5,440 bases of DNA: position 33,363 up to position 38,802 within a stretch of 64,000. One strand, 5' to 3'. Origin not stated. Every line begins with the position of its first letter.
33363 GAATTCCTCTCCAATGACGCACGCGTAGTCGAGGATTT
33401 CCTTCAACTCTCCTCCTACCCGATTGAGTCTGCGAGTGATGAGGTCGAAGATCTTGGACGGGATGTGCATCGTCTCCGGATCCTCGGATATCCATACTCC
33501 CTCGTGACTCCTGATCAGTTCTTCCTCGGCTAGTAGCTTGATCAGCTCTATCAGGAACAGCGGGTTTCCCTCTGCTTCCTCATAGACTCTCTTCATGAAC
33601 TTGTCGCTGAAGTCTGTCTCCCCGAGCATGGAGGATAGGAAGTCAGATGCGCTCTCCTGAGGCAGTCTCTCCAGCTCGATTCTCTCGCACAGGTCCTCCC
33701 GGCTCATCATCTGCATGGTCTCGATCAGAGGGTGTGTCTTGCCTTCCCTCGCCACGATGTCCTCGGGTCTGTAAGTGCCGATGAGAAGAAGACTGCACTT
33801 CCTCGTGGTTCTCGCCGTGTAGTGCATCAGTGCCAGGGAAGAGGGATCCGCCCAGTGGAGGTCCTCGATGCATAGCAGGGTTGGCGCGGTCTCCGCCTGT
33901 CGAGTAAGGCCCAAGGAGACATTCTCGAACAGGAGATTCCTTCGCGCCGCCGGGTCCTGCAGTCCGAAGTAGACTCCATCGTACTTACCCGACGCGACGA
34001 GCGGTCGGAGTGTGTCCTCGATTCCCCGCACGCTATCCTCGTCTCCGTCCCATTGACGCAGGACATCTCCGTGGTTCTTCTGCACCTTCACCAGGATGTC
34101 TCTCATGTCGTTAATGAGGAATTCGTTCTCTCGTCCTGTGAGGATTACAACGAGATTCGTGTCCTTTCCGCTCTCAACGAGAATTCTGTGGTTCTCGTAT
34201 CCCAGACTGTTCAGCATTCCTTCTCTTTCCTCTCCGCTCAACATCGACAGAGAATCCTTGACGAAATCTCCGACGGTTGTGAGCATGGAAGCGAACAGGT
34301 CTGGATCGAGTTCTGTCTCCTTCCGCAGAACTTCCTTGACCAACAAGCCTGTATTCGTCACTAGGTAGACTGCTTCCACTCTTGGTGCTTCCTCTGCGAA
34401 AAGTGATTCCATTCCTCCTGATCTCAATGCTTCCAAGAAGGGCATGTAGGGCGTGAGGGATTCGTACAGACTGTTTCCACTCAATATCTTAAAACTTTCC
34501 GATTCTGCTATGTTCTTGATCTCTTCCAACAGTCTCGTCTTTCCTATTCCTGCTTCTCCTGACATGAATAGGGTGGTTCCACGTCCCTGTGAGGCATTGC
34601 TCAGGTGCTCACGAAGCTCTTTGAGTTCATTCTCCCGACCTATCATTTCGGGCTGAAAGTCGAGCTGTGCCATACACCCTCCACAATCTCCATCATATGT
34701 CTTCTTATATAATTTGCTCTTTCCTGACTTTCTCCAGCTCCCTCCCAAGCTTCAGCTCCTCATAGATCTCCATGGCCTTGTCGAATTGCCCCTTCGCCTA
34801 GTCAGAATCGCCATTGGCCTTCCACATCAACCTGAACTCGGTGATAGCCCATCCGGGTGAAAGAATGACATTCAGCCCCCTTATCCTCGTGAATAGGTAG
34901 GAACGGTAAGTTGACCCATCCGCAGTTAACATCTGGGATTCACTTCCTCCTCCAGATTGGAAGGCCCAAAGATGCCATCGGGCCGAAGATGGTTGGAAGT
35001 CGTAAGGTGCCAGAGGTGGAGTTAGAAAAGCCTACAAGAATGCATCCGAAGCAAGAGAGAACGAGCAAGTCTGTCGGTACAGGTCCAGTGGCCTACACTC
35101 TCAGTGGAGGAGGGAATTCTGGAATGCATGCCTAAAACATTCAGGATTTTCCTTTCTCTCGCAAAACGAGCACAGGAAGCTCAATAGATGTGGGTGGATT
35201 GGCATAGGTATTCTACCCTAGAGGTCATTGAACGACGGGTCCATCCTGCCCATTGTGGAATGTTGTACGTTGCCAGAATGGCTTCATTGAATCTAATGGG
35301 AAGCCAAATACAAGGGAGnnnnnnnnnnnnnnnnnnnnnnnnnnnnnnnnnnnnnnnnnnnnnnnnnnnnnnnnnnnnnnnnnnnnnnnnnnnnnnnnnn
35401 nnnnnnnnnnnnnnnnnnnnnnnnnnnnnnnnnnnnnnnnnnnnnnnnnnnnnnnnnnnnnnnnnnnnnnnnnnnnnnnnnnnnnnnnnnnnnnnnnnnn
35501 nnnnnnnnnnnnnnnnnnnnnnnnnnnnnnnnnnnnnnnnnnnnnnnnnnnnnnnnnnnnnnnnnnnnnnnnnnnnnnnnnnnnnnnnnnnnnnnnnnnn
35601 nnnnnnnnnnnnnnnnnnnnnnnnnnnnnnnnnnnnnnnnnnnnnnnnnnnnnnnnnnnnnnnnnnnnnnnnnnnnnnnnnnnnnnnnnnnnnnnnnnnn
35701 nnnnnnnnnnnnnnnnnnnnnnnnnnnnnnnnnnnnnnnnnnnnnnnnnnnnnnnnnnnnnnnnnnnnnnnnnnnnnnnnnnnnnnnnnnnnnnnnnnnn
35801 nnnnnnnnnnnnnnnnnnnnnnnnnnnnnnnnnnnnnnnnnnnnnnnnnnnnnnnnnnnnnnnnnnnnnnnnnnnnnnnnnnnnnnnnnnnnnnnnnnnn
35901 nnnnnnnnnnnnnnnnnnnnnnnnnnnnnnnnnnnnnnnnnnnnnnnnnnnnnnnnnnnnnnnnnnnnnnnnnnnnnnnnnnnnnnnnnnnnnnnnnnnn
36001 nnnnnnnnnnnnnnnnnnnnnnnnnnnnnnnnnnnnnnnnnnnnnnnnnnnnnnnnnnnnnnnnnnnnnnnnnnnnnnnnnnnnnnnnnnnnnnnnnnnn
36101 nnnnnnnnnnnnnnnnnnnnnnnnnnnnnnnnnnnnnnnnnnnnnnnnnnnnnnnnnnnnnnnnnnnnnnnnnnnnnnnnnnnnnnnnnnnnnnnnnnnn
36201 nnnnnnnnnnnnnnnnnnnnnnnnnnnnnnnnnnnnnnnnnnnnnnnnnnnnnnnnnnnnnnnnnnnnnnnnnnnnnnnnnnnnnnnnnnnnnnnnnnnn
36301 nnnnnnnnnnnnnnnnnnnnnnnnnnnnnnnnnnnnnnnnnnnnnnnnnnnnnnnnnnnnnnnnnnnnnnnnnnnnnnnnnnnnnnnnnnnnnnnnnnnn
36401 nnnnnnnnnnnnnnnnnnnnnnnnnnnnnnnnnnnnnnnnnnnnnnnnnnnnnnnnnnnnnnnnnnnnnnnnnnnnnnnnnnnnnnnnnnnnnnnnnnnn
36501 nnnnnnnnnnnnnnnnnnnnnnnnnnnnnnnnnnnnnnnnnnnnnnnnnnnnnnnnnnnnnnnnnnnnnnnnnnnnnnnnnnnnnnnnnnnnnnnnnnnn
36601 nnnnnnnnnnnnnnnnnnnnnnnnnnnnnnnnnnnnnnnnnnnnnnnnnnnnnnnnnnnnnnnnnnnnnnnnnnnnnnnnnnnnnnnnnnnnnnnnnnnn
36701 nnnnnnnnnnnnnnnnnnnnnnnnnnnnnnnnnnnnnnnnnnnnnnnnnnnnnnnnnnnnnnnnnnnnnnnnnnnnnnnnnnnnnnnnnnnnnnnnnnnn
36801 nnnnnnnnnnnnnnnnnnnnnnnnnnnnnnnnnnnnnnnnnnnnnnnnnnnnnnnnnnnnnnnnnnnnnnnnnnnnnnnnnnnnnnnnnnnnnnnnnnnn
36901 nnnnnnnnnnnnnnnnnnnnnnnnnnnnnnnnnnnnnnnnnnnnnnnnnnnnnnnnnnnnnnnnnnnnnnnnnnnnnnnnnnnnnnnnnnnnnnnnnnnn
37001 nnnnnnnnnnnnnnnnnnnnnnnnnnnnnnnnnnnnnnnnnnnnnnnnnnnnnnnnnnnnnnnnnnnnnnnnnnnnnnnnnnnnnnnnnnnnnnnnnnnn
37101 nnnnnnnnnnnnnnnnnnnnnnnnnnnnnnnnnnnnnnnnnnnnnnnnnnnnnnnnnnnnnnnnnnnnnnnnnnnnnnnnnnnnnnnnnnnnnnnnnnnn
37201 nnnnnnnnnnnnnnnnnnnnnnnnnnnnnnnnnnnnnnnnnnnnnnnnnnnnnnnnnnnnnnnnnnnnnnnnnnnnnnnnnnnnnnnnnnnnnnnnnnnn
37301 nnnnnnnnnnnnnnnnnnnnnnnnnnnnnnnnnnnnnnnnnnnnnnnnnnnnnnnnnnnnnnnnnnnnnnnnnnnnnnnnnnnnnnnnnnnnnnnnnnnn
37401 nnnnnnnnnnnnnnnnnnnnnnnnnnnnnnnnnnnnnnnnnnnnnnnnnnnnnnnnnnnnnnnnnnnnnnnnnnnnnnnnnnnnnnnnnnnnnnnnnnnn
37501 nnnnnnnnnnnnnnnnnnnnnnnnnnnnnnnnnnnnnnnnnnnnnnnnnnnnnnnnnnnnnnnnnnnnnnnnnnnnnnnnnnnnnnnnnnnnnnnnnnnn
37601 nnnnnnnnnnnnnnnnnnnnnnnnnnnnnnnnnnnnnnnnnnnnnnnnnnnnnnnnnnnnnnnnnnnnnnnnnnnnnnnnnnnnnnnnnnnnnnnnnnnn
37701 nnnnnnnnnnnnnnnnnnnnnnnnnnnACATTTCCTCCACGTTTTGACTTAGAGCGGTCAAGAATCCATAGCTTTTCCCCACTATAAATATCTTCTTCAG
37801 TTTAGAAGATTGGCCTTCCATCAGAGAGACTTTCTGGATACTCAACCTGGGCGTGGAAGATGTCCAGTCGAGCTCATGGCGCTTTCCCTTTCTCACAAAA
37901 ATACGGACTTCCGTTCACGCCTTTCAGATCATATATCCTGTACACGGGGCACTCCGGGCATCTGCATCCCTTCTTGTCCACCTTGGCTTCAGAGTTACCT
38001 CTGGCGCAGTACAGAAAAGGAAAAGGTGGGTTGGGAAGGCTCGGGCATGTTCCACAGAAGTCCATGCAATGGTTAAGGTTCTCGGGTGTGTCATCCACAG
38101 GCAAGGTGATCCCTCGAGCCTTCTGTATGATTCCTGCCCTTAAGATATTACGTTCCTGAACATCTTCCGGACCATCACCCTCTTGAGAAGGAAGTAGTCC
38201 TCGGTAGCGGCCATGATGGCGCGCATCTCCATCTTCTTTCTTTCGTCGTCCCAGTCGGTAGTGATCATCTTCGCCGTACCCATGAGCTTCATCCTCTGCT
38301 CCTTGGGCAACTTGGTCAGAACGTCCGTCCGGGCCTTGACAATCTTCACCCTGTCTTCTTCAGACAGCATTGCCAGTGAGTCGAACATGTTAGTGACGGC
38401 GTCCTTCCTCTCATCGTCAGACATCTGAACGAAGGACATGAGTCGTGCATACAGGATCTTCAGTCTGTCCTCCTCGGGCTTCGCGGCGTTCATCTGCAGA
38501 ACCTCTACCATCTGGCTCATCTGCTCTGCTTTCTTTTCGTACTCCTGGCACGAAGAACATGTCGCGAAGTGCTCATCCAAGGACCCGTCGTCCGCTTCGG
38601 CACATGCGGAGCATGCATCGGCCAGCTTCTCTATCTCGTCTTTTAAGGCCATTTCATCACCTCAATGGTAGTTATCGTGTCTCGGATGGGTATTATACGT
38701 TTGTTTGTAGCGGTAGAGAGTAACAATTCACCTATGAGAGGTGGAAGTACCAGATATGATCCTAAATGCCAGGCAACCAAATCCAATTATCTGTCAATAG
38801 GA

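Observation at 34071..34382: Roadblock/LC7-like domain inserted between Walker A and Walker B of a STAND/AAA_16 ATPase-TPR protein (also at about 48661..48975 in the paralog)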

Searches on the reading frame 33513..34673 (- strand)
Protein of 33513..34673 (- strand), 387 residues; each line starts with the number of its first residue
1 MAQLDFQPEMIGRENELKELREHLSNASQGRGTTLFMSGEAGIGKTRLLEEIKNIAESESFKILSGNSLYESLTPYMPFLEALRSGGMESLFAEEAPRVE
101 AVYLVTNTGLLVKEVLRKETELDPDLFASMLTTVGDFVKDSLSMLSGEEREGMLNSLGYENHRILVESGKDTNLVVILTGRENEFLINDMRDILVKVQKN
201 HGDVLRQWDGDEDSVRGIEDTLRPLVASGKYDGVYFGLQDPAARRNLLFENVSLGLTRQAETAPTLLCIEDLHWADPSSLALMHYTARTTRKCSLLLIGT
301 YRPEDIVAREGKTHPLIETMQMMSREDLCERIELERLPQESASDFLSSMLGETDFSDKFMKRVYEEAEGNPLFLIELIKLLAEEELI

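Call 10: find_homologous_proteins(query=window:33513-34673:-, max_evalue=0.00001)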
Query seq(387 aa) (387 aa): 619 proteins with E <= 0.00001 among 7676 candidates; the best 120 are listed.
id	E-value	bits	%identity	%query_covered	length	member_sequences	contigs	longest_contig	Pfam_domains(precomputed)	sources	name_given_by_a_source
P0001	1.1e-210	718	87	100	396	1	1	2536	PF10923.15,PF13191.13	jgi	jgi:predicted regulator of Ras-like GTPase activity (Roadblock/LC7/MglB family)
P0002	3.6e-171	588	67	100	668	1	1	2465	PF10923.15,PF00515.35,PF13424.13,PF13176.13,PF07719.24,PF13191.13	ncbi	ncbi:MAG: BREX system ATP-binding domain-containing protein, partial [Thermoplasmata archaeon]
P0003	9.1e-168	577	64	100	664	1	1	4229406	PF10923.15,PF13424.13,PF13191.13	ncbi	ncbi:MAG: DUF2791 family P-loop domain-containing protein, partial [Thermoplasmata archaeon]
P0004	2.7e-166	572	65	100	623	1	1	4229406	PF13424.13,PF01637.25,PF07719.24,PF13191.13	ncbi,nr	ncbi:MAG: AAA family ATPase [Thermoplasmata archaeon]|nr:MAG: AAA family ATPase [Thermoplasmata arch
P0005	9.5e-166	570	64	100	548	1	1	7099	PF10923.15,PF13191.13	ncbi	ncbi:MAG: BREX system ATP-binding domain-containing protein [Candidatus Hermodarchaeota archaeon]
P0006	8.5e-165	567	64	100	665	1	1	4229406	PF10923.15,PF13424.13,PF07719.24,PF13191.13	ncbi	ncbi:MAG: DUF2791 family P-loop domain-containing protein, partial [Thermoplasmata archaeon]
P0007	1.3e-164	566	63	100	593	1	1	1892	PF10923.15,PF13191.13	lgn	-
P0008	6.3e-160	551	61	100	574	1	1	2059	PF10923.15,PF13191.13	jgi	-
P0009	3.2e-159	548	62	100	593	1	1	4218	PF10923.15,PF13191.13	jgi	jgi:predicted ATPase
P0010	6.1e-155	534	62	98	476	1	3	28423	PF10923.15,PF13191.13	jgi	jgi:predicted ATPase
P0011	1.9e-154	533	60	100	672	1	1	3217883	PF13424.13,PF13176.13,PF13181.13,PF07719.24,PF13191.13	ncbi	ncbi:MAG: AAA family ATPase, partial [Methanomassiliicoccales archaeon]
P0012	7.6e-152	524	64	94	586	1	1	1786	PF13191.13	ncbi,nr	ncbi:MAG: AAA family ATPase, partial [Thermoplasmata archaeon]|nr:AAA family ATPase [Thermoplasmata 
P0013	1.0e-143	497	57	100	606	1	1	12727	PF13191.13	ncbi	-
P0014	4.3e-139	482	92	62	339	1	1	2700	PF10923.15,PF13191.13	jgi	jgi:predicted regulator of Ras-like GTPase activity (Roadblock/LC7/MglB family)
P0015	1.6e-136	474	90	63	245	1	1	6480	PF10923.15,PF13191.13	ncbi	ncbi:MAG: ATP-binding protein, partial [Thermoplasmata archaeon]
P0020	1.9e-108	381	67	65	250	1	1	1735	-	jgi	jgi:predicted regulator of Ras-like GTPase activity (Roadblock/LC7/MglB family)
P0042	4.3e-41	160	45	36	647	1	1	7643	PF05729.19,PF13424.13,PF13401.13,PF01637.25,PF20720.4,PF13191.13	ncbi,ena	-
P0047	1.3e-32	132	35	35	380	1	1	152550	PF13191.13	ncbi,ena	-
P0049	1.8e-31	128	39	38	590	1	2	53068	PF13424.13,PF13401.13,PF13191.13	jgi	jgi:predicted ATPase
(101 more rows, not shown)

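Call 24: predict_structure(alignment_id=A2)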
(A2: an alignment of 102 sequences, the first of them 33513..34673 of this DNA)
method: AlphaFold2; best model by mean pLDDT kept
length: 387 residues; sequences in the alignment: 102
mean_pLDDT: 90.1   pTM: 0.85
mean pLDDT of the five models: 90.1, 90.0, 89.8, 89.0, 88.1
residues with pLDDT >= 90: 277; 70-90: 76; 50-70: 28; < 50: 6
segments of 3 or more residues with pLDDT < 50: none
pLDDT, mean of each block of 10 residues (from residue 1): 65 96 98 98 97 98 97 93 94 87 90 92 74 68 53 70 89 92 90 96 93 95 93 77 90 94 97 97 98 98 94 96 98 96 90 89 96 94 89
secondary structure, 60 per line:
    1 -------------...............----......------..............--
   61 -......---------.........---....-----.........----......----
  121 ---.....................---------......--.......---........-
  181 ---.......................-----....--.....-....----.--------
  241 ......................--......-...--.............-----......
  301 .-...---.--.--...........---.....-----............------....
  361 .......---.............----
elements in order: H14-28 E33-38 H45-58 E62-67 H77-85 H89-92 E98-106 E111-116 H124-144 E154-159 E162-168 E172-179 H184-206 H212-215 H218-222 H224-227 H241-262 E265-270 H277-289 E295-301 H315-325 E329-333 H339-350 H357-367 H371-383

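Call 48: fold_search(model_id=the predicted structure, library=pdb)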
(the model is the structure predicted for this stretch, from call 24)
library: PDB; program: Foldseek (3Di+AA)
matches with E <= 10: 1387; with E <= 0.001: 108
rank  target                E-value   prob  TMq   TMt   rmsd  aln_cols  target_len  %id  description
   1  9ca7_J                6.3e-08  1.00  0.36  0.34  13.7       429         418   12  Cryo-EM structure of human SRCAP-nucleosome complex in the fully-engaged state (composite structure) (released 2025-06-18)
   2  8qyv_U                1.1e-07  1.00  0.37  0.33  13.9       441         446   11  SWR1-hexasome complex (released 2024-10-02)
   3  8xvg_D                1.9e-07  1.00  0.36  0.33  15.1       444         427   11  Structure of human NuA4/TIP60 complex (released 2024-07-24)
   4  8eu9_U                2.0e-07  1.00  0.38  0.34  15.4       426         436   11  Class1 of the INO80-Nucleosome complex (released 2023-07-12)
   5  8x15_N                2.5e-07  1.00  0.40  0.38  14.7       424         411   13  Structure of nucleosome-bound SRCAP-C in the apo state (released 2024-03-06)
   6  9cac_E                2.5e-07  1.00  0.39  0.36  13.6       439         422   13  Cryo-EM structure of the RuvBL lobe of the native human TIP60 complex (composite structure) (released 2025-06-18)
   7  8x1c_N                4.0e-07  1.00  0.37  0.35  14.8       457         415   12  Structure of nucleosome-bound SRCAP-C in the ADP-bound state (released 2024-03-06)
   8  9c57_F                4.7e-07  1.00  0.35  0.32  14.4       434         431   14  Reconstituted P400 Subcomplex of the human TIP60 complex (released 2024-08-21)
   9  9ca7_F                5.3e-07  1.00  0.33  0.30  14.7       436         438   13  Cryo-EM structure of human SRCAP-nucleosome complex in the fully-engaged state (composite structure) (released 2025-06-18)
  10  9ca7_H                5.6e-07  1.00  0.35  0.32  14.0       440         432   12  Cryo-EM structure of human SRCAP-nucleosome complex in the fully-engaged state (composite structure) (released 2025-06-18)
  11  8oo7_F                5.9e-07  1.00  0.37  0.33  14.9       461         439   12  CryoEM Structure INO80core Hexasome complex composite model state1 (released 2023-07-26)
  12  8qyv_Y                6.3e-07  1.00  0.37  0.33  14.8       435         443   11  SWR1-hexasome complex (released 2024-10-02)
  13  9b1d_H                7.0e-07  1.00  0.38  0.34  16.1       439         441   11  Cryo-EM structure of native SWR1 bound to DNA (composite structure) (released 2024-10-09)
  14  9c57_D                8.4e-07  1.00  0.37  0.34  13.7       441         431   12  Reconstituted P400 Subcomplex of the human TIP60 complex (released 2024-08-21)
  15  9ca7_E                9.9e-07  1.00  0.39  0.35  13.1       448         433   13  Cryo-EM structure of human SRCAP-nucleosome complex in the fully-engaged state (composite structure) (released 2025-06-18)
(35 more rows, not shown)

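Call 76: find_encoding_contigs(protein=P0042, flank=5000, max_places=3)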
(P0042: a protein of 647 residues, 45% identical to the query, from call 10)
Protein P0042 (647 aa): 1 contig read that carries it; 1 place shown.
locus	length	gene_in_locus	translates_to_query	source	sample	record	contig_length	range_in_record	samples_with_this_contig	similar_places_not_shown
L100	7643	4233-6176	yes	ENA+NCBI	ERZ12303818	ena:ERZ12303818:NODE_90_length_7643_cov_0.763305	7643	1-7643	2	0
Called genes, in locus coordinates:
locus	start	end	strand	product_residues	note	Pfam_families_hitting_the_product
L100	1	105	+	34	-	?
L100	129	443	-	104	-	-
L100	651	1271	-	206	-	-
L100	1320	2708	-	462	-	PF06745:ATPase, PF00211:Guanylate_cyc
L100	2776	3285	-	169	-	PF00515:TPR_1 (faint), PF07719:TPR_2 (faint), PF13181:TPR_8 (faint), PF13428:TPR_14 (faint), PF13432:TPR_16 (faint)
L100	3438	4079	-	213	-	PF14417:MEDS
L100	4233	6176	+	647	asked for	PF01637:ATPase_2 (faint), PF13191:AAA_16, PF05729:NACHT (faint), PF13401:AAA_22 (faint), PF20720:nSTAND3 (weak), PF13424:TPR_12 (faint)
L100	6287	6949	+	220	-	PF00211:Guanylate_cyc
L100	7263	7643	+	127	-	?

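Call 77: find_encoding_contigs(protein=P0049, flank=5000, max_places=3)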
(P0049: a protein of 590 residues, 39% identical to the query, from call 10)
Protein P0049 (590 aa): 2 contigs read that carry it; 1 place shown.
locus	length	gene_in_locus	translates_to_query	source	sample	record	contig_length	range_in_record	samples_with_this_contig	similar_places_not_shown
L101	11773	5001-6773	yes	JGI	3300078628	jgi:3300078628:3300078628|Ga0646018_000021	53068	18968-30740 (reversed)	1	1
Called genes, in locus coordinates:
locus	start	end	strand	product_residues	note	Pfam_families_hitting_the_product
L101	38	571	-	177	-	PF02245:Pur_DNA_glyco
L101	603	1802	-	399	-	PF00589:Phage_integrase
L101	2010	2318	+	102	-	-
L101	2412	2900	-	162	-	PF15956:DUF4760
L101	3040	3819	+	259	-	PF00561:Abhydrolase_1, PF12146:Hydrolase_4, PF12697:Abhydrolase_6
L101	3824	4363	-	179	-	PF13302:Acetyltransf_3, PF13420:Acetyltransf_4, PF13523:Acetyltransf_8, PF00583:Acetyltransf_1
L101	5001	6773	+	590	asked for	PF13191:AAA_16, PF13401:AAA_22 (weak), PF13424:TPR_12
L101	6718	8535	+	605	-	PF00515:TPR_1 (faint), PF07719:TPR_2 (faint), PF13176:TPR_7 (faint), PF13181:TPR_8 (faint), PF13424:TPR_12 (weak), PF17874:TPR_MalT, PF13424:TPR_12 (weak), PF06745:ATPase, +4 more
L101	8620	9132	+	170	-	PF27218:MJ0043_C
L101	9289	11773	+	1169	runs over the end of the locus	PF13191:AAA_16, PF13401:AAA_22 (weak), PF00515:TPR_1 (faint), PF07719:TPR_2 (faint), PF13424:TPR_12 (weak), PF17874:TPR_MalT, PF13424:TPR_12 (weak), PF06745:ATPase, +4 more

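Call 78: find_encoding_contigs(protein=P0047, flank=5000, max_places=3)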
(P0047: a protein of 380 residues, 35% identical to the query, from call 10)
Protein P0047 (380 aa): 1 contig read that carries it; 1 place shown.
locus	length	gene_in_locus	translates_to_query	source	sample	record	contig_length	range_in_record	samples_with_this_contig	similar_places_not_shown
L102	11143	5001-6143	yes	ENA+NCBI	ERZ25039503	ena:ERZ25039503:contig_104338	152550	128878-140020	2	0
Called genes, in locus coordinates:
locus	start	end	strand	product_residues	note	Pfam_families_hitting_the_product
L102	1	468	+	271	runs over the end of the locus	PF01136:Peptidase_U32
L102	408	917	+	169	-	PF01136:Peptidase_U32 (weak)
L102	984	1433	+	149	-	-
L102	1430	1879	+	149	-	-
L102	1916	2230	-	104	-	-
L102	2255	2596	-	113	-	PF19479:DUF6015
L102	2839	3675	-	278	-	PF07796:DUF1638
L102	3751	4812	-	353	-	PF01208:URO-D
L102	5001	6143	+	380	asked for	PF13191:AAA_16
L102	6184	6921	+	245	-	-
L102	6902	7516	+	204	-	PF00515:TPR_1 (faint), PF07719:TPR_2 (faint), PF13174:TPR_6 (faint), PF13181:TPR_8 (faint), PF13424:TPR_12 (faint), PF13428:TPR_14 (faint), PF13432:TPR_16 (faint), PF14559:TPR_19 (faint)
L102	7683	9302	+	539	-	-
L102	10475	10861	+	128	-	PF13191:AAA_16 (weak)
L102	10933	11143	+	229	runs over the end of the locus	PF13424:TPR_12 (faint), PF07719:TPR_2 (faint)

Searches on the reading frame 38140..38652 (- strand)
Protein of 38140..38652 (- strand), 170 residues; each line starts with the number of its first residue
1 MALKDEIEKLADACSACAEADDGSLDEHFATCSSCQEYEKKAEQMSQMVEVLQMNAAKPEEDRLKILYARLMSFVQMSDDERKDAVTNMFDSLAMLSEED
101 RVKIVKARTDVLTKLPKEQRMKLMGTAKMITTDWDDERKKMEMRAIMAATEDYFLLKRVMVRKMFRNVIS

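Call 21: search_protein_families(library=pfam, proteins=[window:38140-38652:-], max_evalue=0.001)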
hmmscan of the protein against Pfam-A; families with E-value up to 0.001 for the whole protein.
window:38140-38652:- (170 aa): 1 family
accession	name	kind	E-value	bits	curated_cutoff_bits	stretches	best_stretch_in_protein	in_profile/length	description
PF11304.13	DUF3106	-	0.00018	22.4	24.3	1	41-124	23-103/104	Protein of unknown function (DUF3106)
